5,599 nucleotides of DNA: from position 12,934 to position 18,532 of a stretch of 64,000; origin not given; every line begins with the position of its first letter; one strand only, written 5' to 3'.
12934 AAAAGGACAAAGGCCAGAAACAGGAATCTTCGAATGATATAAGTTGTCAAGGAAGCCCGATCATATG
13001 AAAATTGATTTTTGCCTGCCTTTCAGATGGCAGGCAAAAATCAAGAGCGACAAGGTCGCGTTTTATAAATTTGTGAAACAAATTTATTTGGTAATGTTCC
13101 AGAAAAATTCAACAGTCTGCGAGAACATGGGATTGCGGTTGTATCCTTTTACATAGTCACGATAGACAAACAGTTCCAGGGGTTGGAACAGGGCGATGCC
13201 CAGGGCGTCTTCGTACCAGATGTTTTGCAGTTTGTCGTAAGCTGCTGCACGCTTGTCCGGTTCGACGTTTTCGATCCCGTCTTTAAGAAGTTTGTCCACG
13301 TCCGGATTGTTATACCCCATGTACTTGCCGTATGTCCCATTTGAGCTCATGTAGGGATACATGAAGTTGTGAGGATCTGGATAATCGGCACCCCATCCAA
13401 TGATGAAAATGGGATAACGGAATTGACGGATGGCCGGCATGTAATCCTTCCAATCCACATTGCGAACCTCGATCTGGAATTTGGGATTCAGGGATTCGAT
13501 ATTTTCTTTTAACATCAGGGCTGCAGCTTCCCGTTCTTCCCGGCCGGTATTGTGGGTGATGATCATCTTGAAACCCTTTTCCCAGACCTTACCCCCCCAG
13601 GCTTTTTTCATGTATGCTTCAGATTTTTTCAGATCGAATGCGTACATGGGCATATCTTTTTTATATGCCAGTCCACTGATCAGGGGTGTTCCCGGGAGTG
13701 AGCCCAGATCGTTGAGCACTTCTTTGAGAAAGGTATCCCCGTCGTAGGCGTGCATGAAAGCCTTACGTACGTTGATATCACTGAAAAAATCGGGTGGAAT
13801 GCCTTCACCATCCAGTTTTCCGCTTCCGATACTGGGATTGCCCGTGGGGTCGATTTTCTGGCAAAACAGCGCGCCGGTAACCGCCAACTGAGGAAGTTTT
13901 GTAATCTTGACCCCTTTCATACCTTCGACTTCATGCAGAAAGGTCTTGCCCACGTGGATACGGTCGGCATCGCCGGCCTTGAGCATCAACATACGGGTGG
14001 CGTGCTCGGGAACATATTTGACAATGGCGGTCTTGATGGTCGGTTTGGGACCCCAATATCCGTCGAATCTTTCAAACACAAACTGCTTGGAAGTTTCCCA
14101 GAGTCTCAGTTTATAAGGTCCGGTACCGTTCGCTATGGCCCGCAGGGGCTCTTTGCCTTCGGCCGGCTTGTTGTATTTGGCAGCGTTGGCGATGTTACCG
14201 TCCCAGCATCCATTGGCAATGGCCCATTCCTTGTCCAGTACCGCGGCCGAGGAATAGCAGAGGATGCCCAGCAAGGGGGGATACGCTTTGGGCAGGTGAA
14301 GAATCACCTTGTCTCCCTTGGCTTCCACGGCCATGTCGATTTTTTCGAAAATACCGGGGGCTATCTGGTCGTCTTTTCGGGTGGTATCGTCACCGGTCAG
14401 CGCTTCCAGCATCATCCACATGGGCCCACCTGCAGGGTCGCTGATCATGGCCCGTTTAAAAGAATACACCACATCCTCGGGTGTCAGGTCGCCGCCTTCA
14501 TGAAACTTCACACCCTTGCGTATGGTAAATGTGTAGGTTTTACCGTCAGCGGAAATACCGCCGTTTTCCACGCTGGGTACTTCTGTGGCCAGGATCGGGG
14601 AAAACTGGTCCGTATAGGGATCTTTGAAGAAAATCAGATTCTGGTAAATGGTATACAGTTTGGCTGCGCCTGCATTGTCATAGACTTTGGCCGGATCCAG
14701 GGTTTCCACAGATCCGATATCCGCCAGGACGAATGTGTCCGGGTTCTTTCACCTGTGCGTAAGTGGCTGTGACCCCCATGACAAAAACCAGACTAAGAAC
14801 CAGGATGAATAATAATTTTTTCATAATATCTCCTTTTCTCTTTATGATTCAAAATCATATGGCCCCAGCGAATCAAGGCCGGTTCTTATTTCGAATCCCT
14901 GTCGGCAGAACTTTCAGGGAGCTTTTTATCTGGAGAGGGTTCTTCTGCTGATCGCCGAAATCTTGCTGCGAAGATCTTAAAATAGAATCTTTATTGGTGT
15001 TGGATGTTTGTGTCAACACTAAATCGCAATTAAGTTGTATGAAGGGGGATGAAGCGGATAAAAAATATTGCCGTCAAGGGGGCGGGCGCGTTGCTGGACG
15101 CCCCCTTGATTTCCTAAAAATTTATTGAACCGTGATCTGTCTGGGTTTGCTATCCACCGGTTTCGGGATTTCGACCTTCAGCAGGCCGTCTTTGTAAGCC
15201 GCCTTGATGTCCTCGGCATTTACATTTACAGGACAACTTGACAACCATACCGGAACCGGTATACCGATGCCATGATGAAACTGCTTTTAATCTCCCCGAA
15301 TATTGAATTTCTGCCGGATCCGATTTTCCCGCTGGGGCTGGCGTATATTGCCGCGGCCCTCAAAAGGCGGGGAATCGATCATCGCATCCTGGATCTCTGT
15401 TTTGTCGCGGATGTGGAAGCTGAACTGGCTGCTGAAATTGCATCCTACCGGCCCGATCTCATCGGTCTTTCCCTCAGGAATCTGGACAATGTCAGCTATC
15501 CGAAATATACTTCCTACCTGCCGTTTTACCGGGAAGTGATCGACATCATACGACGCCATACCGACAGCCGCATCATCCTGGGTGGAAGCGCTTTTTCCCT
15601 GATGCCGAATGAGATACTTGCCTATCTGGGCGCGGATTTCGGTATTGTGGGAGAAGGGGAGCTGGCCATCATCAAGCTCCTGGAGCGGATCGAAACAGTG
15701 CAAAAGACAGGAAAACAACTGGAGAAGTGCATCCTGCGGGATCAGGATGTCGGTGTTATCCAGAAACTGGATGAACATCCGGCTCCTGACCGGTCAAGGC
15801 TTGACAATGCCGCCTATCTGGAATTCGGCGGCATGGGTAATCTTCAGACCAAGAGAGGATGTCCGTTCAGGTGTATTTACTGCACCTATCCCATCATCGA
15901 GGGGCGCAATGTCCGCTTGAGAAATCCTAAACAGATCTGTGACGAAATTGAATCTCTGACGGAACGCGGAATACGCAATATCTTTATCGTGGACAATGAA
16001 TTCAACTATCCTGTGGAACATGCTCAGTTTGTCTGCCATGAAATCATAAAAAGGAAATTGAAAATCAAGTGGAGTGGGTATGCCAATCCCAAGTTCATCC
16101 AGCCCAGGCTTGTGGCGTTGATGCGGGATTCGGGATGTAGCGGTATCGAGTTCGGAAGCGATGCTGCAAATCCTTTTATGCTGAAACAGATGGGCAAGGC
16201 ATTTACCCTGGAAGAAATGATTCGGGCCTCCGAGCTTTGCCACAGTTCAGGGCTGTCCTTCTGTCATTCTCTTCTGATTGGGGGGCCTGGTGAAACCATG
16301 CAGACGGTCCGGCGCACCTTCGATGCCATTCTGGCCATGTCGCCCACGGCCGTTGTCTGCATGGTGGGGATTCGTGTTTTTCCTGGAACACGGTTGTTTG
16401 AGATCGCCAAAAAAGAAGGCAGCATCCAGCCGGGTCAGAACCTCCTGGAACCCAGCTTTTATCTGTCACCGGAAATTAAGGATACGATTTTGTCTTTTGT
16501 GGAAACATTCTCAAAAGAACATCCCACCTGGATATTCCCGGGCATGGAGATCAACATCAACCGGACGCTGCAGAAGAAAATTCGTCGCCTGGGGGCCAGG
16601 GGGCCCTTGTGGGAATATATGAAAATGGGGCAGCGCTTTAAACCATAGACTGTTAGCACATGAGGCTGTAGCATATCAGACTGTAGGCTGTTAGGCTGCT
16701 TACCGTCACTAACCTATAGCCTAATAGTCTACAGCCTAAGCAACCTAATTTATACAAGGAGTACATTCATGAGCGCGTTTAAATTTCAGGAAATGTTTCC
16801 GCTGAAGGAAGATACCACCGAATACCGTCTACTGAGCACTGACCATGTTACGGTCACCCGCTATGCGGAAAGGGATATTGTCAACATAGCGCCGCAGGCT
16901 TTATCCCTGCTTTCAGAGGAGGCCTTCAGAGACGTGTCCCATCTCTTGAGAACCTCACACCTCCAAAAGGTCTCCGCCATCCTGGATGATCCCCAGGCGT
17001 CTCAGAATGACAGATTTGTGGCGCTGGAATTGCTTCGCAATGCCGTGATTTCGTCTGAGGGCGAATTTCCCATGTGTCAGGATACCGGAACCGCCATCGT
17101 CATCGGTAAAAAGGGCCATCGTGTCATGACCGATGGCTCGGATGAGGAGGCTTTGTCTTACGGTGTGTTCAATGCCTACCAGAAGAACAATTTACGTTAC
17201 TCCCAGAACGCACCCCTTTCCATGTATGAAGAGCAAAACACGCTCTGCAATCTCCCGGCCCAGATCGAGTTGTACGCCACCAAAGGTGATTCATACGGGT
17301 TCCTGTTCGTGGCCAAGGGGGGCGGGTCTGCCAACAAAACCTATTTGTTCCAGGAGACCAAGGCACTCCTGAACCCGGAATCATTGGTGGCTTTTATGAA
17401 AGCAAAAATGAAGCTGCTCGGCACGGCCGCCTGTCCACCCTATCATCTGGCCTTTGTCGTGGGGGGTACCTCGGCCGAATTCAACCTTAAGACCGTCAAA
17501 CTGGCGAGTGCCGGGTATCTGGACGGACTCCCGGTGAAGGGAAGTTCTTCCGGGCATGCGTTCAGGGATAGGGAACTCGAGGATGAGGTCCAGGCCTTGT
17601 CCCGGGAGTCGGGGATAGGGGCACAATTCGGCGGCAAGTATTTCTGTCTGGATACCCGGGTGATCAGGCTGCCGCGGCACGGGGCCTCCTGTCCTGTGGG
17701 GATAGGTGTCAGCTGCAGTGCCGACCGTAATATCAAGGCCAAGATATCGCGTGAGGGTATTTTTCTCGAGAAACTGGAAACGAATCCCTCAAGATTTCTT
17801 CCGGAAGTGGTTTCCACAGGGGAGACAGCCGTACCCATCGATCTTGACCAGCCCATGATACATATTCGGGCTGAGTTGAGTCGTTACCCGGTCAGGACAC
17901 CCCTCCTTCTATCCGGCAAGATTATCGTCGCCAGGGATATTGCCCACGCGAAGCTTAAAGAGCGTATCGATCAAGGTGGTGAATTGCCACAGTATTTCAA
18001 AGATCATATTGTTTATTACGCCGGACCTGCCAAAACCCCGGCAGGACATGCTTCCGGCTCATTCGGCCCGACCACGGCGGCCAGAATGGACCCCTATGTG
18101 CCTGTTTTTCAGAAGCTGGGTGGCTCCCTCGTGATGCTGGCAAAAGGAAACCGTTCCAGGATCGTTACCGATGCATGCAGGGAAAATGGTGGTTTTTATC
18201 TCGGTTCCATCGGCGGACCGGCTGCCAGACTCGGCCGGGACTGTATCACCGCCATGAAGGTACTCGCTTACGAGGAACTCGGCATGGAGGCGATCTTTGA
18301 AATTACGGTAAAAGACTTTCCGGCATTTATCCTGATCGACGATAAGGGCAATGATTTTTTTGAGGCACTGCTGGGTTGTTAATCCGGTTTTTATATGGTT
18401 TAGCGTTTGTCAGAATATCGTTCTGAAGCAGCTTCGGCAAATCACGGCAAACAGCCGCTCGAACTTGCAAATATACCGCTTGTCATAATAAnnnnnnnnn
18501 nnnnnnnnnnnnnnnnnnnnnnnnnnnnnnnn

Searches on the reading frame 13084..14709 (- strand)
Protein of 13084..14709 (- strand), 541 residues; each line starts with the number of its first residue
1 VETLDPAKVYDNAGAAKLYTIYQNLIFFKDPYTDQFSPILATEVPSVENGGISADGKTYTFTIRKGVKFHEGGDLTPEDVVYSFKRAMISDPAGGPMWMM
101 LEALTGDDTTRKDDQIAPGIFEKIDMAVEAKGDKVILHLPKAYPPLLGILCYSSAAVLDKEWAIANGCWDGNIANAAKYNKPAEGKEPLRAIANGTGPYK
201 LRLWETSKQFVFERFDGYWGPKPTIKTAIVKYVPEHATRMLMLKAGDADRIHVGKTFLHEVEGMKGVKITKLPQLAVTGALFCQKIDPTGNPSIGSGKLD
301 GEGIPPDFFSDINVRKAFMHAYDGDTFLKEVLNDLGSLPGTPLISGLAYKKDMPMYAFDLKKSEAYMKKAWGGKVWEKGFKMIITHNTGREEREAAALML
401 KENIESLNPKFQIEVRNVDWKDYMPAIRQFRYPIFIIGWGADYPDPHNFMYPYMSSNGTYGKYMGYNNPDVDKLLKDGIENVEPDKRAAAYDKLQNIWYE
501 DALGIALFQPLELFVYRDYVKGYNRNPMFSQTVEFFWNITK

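Call 32: search_protein_families(library=pfam, proteins=[window:13084-14709:-], max_evalue=0.000001)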
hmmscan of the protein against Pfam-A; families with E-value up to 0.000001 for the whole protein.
window:13084-14709:- (541 aa): 1 family
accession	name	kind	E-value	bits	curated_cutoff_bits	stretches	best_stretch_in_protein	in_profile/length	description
PF00496.27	SBP_bac_5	-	1.5e-68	232.1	32.4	1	37-459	3-366/368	Bacterial extracellular solute-binding proteins, family 5 Middle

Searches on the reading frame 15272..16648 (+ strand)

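Call 32: search_protein_families(library=pfam, proteins=[window:15272-16648:+], max_evalue=0.000001)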
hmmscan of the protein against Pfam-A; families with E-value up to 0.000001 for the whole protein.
window:15272-16648:+ (458 aa): 2 families
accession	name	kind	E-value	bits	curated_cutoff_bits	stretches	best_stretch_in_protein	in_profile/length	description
PF04055.27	Radical_SAM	-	1.1e-24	87.9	29.5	1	194-352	4-165/166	Radical SAM superfamily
PF02310.24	B12-binding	-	3.6e-19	69.2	32.1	1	18-133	12-117/121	B12 binding domain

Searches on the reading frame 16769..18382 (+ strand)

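Call 32: search_protein_families(library=pfam, proteins=[window:16769-18382:+], max_evalue=0.000001)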
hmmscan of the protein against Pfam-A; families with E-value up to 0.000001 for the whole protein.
window:16769-18382:+ (537 aa): 2 families
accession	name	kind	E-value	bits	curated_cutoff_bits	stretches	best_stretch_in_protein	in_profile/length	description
PF05683.17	Fumerase_C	-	8.4e-79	264.1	22.2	1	330-533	1-204/205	Fumarase C-terminus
PF05681.19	Fumerase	-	1.4e-73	248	25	1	50-324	5-269/270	Fumarate hydratase (Fumerase)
